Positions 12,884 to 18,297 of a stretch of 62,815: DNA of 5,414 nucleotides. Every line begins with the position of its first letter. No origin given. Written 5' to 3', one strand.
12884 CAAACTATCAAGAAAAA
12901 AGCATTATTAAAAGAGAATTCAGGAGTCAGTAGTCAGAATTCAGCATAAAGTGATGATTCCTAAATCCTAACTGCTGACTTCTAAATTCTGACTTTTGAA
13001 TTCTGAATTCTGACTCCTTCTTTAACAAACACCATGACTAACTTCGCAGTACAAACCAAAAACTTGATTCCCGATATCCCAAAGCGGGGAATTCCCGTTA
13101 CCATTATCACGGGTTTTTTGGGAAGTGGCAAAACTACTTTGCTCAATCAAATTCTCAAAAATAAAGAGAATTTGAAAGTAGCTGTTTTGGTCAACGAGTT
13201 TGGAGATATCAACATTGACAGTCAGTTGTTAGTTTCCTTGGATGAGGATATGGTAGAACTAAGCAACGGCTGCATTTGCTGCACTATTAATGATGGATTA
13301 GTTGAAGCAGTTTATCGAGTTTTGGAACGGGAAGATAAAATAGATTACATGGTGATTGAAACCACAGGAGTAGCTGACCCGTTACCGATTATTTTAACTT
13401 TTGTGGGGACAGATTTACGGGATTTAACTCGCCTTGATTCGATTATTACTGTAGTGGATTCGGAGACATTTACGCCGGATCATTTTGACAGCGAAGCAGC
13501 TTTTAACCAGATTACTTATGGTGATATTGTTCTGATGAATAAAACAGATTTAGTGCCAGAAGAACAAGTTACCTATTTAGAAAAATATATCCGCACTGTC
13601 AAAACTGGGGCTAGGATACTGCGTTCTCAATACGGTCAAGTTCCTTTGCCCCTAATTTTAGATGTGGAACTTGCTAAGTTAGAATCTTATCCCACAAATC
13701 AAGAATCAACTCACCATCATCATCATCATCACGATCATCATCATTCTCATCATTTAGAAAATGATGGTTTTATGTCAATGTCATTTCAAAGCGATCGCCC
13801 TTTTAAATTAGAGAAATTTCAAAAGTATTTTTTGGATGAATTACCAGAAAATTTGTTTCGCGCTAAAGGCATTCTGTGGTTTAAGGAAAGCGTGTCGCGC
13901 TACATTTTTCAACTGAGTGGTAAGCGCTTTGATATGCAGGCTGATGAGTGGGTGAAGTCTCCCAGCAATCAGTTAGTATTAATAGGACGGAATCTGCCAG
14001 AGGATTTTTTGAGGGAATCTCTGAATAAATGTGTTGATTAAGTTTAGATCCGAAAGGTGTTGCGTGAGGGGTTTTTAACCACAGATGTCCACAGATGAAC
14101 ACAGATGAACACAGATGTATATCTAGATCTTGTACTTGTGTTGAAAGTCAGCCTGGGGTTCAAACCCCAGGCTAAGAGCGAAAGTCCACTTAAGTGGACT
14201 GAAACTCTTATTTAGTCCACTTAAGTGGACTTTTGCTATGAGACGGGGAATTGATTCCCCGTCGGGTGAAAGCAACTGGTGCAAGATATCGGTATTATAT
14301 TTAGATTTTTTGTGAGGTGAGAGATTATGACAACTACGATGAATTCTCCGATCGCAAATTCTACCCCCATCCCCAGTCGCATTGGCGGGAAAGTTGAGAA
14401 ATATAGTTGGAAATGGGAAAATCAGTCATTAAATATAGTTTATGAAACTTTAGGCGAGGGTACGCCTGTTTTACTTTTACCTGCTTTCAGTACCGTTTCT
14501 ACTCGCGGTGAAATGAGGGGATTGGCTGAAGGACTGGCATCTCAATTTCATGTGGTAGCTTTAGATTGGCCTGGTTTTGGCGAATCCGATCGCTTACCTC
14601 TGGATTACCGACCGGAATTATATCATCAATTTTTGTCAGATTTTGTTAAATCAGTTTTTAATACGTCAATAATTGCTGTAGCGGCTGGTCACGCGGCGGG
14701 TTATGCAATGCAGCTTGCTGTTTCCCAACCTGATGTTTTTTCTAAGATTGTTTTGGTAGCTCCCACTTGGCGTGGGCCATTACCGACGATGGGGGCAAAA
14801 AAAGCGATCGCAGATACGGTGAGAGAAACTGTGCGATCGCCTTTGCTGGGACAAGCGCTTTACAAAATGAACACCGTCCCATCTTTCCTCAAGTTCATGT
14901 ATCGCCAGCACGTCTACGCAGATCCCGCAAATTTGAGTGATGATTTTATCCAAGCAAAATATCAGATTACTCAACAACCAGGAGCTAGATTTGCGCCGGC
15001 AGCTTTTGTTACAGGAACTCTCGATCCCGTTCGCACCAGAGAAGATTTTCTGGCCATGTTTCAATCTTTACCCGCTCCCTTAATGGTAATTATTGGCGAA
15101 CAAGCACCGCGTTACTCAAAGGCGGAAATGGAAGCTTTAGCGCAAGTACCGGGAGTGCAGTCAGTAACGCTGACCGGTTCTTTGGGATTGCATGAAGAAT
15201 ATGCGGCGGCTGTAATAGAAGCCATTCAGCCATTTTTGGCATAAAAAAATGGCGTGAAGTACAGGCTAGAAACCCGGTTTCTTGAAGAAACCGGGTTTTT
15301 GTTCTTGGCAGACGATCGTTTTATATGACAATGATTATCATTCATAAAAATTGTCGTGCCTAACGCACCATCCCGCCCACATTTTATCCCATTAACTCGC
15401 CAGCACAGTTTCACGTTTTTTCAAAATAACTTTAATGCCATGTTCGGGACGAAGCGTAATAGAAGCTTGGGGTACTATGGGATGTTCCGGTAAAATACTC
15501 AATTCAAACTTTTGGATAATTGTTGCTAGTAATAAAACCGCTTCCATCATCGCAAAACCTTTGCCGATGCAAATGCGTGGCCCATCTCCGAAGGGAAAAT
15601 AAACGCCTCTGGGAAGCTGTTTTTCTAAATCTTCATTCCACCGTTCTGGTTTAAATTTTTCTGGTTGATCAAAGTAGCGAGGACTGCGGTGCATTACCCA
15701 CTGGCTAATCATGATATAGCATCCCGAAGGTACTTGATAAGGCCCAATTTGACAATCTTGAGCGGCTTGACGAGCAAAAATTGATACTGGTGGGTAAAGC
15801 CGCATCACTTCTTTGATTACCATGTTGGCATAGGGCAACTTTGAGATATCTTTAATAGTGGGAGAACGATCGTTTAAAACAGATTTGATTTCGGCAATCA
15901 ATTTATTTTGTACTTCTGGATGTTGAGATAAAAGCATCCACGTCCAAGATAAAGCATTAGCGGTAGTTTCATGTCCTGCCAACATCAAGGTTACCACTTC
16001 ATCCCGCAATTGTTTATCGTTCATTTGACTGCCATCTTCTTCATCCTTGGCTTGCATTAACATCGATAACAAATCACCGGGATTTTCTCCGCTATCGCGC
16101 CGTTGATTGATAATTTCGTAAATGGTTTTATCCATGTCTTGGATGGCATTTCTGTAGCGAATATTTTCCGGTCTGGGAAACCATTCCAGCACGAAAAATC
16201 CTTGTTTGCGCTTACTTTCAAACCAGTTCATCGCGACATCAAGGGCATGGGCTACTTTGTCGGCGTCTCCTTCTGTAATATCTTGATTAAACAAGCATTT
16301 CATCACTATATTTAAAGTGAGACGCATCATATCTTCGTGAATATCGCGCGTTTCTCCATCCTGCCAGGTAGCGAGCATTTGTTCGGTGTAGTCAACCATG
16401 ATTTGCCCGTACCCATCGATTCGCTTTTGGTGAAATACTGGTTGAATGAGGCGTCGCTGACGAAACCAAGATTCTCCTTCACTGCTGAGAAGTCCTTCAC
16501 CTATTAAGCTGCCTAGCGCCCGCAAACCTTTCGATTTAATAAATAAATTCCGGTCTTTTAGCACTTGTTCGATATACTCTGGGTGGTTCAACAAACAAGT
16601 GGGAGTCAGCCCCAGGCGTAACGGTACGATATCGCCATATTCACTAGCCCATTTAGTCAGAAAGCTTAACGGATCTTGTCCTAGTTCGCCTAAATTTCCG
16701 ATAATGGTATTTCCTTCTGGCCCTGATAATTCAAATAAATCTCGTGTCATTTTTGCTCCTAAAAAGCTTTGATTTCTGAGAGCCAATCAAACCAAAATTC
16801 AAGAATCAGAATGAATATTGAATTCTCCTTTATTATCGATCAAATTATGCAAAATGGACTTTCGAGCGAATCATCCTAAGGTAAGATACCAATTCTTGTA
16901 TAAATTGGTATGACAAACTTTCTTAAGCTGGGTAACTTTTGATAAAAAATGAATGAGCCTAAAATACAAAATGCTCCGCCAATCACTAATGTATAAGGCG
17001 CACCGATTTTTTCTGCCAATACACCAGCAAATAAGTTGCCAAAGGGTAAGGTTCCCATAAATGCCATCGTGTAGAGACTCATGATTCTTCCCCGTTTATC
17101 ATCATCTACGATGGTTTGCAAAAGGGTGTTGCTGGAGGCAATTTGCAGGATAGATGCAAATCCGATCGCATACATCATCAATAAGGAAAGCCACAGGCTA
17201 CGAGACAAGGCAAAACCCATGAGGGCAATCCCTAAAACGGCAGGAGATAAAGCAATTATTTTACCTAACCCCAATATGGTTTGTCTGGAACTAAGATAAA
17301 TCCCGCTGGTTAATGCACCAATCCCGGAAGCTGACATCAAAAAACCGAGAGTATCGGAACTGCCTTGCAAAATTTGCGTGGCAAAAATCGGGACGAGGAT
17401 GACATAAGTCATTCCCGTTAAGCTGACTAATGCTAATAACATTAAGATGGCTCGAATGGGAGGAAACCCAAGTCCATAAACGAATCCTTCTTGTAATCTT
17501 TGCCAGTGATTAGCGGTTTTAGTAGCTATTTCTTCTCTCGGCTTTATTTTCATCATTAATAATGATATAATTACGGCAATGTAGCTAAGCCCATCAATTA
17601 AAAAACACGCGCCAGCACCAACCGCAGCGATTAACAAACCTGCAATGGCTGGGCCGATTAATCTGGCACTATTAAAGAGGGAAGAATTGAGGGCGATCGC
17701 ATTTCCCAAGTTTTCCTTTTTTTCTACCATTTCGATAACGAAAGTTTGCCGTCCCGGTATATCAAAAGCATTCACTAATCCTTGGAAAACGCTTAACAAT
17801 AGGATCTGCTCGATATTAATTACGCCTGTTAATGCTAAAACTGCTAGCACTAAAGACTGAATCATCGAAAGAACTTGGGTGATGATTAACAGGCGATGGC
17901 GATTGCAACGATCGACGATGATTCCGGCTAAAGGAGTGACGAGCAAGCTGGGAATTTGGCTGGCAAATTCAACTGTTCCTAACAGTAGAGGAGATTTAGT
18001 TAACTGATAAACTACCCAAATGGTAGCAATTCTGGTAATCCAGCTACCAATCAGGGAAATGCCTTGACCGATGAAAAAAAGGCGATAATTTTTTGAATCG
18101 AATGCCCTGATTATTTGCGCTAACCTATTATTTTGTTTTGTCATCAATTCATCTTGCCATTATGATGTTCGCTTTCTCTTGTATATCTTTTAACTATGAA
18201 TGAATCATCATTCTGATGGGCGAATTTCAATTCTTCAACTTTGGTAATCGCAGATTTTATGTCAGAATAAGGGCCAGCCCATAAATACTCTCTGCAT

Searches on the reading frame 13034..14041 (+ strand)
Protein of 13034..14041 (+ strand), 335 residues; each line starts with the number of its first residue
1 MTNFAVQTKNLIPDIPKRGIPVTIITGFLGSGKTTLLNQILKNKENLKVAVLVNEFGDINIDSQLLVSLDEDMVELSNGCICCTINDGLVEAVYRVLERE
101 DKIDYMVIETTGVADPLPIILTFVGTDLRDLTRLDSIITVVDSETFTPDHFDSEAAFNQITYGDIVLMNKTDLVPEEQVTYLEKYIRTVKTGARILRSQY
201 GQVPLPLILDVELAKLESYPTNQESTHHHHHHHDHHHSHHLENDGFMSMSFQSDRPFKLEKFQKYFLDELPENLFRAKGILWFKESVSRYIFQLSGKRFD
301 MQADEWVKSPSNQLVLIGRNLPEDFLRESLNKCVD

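Call 73: search_protein_families(library=pfam, proteins=[window:13034-14041:+], max_evalue=0.00001)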
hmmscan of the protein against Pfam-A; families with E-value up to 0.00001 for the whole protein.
window:13034-14041:+ (335 aa): 2 families
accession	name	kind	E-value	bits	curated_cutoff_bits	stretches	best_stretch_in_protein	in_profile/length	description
PF02492.25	cobW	-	5.4e-57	192.7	20.7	1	21-196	1-179/180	CobW/HypB/UreG, nucleotide-binding domain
PF07683.19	CobW_C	-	2.9e-21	75.6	22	1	247-334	2-94/94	Cobalamin synthesis protein cobW C-terminal domain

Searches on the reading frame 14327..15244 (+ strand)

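Call 73: search_protein_families(library=pfam, proteins=[window:14327-15244:+], max_evalue=0.00001)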
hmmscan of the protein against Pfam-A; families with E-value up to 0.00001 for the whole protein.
window:14327-15244:+ (305 aa): 2 families
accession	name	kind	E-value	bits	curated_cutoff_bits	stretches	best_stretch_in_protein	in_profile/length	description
PF12697.13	Abhydrolase_6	-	3.7e-14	54.4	26.3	1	63-298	17-216/217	Alpha/beta hydrolase family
PF00561.26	Abhydrolase_1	-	1.3e-09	38.5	25.8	1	47-273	2-223/245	alpha/beta hydrolase fold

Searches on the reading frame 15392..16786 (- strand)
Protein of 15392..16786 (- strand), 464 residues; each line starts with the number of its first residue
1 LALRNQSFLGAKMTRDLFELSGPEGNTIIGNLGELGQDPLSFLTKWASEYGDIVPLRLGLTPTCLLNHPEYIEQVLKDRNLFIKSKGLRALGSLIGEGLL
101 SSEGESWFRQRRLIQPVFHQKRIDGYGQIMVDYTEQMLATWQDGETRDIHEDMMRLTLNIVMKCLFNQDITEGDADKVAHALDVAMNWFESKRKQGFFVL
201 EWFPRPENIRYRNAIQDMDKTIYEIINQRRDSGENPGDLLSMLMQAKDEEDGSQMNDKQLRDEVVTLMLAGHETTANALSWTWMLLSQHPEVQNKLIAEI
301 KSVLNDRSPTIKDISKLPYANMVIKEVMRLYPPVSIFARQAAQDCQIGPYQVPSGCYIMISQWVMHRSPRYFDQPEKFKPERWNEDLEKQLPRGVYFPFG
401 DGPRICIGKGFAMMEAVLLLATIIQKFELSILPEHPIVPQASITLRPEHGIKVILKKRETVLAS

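Call 73: search_protein_families(library=pfam, proteins=[window:15392-16786:-], max_evalue=0.00001)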
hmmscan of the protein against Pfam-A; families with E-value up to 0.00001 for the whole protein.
window:15392-16786:- (464 aa): 1 family
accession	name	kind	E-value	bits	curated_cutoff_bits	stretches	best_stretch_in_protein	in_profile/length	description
PF00067.27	p450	-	3.4e-102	343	22.8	1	21-449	2-456/462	Cytochrome P450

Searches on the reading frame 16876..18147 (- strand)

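Call 73: search_protein_families(library=pfam, proteins=[window:16876-18147:-], max_evalue=0.00001)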
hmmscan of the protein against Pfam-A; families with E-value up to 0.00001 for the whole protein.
window:16876-18147:- (423 aa): 2 families
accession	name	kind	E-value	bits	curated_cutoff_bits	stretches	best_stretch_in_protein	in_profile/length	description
PF05977.19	MFS_3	-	1.6e-60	205.5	27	1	16-406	7-396/524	Transmembrane secretion effector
PF07690.21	MFS_1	-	1.4e-41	143.1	33.4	2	25-363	2-339/347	Major Facilitator Superfamily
